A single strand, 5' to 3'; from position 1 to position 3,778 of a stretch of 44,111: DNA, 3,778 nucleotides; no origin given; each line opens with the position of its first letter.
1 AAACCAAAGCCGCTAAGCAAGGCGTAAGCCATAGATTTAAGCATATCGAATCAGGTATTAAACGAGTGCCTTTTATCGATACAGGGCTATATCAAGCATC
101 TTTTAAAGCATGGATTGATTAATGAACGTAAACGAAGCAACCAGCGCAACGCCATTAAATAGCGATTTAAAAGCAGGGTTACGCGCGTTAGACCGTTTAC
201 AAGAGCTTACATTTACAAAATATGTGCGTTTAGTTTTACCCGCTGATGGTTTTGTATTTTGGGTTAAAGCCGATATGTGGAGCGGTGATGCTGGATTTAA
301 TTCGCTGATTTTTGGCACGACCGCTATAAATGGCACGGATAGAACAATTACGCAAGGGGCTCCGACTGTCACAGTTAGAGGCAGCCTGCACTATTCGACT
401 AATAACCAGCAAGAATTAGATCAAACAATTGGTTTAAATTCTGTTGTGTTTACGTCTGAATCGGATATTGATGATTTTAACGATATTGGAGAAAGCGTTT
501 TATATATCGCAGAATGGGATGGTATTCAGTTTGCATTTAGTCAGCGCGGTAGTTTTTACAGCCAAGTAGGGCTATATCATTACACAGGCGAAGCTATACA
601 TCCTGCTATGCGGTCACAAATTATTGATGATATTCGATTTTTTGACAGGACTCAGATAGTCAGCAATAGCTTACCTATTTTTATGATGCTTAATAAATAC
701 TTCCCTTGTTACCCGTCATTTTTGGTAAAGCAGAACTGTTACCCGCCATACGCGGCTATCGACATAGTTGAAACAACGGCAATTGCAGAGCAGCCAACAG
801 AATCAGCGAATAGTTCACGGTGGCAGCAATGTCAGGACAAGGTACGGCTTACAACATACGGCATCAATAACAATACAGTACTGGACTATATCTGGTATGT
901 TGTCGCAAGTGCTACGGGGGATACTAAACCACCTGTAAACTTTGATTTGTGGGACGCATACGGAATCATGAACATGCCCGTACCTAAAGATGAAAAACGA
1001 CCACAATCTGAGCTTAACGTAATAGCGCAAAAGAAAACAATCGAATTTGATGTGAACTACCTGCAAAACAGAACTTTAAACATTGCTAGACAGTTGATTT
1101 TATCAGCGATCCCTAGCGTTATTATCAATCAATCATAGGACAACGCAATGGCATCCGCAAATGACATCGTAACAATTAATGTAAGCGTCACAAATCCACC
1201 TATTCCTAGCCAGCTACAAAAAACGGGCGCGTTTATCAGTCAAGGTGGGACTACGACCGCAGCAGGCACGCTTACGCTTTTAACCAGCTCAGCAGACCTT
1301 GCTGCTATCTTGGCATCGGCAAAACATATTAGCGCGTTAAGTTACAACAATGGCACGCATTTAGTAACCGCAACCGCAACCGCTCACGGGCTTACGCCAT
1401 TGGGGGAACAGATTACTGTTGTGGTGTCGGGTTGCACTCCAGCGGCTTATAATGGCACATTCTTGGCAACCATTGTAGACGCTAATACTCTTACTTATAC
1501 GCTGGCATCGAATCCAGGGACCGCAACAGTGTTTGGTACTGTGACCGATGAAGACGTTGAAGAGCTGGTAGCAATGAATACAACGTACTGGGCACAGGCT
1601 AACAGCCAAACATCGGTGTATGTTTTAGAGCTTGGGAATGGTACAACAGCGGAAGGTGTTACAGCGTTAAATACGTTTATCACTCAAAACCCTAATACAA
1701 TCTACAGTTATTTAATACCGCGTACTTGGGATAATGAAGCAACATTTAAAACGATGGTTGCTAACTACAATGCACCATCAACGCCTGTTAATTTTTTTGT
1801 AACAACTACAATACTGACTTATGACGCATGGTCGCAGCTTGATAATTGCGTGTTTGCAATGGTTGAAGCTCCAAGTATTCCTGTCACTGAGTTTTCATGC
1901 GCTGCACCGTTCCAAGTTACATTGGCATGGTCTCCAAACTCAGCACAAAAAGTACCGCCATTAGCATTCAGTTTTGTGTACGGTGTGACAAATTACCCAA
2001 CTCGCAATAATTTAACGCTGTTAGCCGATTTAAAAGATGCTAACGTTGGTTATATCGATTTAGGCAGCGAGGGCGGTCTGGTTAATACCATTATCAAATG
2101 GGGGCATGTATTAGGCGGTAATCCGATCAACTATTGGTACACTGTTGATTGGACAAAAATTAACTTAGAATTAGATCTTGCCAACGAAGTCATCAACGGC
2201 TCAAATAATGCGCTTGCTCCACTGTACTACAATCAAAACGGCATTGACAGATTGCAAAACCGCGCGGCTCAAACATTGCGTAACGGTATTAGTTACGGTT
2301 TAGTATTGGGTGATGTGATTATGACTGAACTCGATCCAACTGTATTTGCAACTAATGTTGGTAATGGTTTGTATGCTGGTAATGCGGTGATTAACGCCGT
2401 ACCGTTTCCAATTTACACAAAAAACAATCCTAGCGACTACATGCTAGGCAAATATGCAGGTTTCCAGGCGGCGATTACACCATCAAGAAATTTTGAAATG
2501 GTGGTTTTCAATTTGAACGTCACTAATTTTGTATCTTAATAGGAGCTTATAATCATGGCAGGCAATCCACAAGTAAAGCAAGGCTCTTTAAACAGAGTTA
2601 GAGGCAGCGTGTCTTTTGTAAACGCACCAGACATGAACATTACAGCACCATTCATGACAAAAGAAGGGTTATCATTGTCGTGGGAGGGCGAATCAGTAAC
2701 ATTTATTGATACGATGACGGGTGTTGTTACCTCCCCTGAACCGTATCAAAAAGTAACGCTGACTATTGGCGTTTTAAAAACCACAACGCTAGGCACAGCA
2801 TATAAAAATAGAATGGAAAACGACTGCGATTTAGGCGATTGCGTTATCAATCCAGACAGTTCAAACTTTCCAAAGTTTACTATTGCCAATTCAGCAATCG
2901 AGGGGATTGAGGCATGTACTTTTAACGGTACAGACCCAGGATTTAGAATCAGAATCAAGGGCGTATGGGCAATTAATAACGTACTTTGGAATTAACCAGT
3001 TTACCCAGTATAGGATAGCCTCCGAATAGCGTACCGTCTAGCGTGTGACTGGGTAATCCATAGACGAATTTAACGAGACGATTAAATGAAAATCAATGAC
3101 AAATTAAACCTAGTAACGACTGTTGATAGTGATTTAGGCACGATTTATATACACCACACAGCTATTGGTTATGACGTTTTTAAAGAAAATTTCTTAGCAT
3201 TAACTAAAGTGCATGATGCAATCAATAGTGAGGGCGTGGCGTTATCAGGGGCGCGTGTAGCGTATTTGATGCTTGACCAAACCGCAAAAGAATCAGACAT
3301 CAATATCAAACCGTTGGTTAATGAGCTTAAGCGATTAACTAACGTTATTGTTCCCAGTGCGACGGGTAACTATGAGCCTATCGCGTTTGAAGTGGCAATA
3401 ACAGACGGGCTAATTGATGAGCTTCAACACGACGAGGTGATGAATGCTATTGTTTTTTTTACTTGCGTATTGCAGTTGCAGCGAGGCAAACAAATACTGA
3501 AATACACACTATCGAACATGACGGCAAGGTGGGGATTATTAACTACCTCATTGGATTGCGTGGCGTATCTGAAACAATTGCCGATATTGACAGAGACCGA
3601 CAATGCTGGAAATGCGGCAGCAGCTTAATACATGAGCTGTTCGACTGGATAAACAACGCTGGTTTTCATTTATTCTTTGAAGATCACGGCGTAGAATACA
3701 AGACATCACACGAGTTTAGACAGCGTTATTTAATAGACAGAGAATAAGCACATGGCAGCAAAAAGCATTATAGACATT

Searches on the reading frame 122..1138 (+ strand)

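Call 39: search_protein_families(library=phrogs, proteins=[window:122-1138:+], max_evalue=0.001)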
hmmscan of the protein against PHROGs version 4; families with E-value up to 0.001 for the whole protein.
window:122-1138:+ (338 aa): 1 family
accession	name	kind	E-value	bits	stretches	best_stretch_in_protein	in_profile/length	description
phrog_6359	-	unknown function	1.3e-93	314.5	1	8-333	11-308/312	-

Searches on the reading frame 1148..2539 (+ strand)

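Call 39: search_protein_families(library=phrogs, proteins=[window:1148-2539:+], max_evalue=0.001)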
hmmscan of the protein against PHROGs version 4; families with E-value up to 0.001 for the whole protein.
window:1148-2539:+ (463 aa): 2 families
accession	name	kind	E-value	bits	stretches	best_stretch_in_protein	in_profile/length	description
phrog_205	-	tail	1.9e-31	110.4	1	1-461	12-435/455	tail sheath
phrog_9998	-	unknown function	0.00016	22.1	1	59-132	41-110/401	-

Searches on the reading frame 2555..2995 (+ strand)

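Call 39: search_protein_families(library=phrogs, proteins=[window:2555-2995:+], max_evalue=0.001)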
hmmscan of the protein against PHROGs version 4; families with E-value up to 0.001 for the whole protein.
window:2555-2995:+ (146 aa): 1 family
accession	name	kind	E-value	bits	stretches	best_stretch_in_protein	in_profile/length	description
phrog_6566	-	unknown function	2.4e-47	161.1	1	4-146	3-145/147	-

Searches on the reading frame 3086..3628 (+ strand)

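Call 39: search_protein_families(library=phrogs, proteins=[window:3086-3628:+], max_evalue=0.001)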
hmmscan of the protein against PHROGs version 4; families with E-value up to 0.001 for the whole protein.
window:3086-3628:+ (180 aa): 1 family
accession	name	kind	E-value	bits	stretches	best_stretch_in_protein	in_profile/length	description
phrog_11810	-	unknown function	1.2e-36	127.4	1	1-173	1-178/201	-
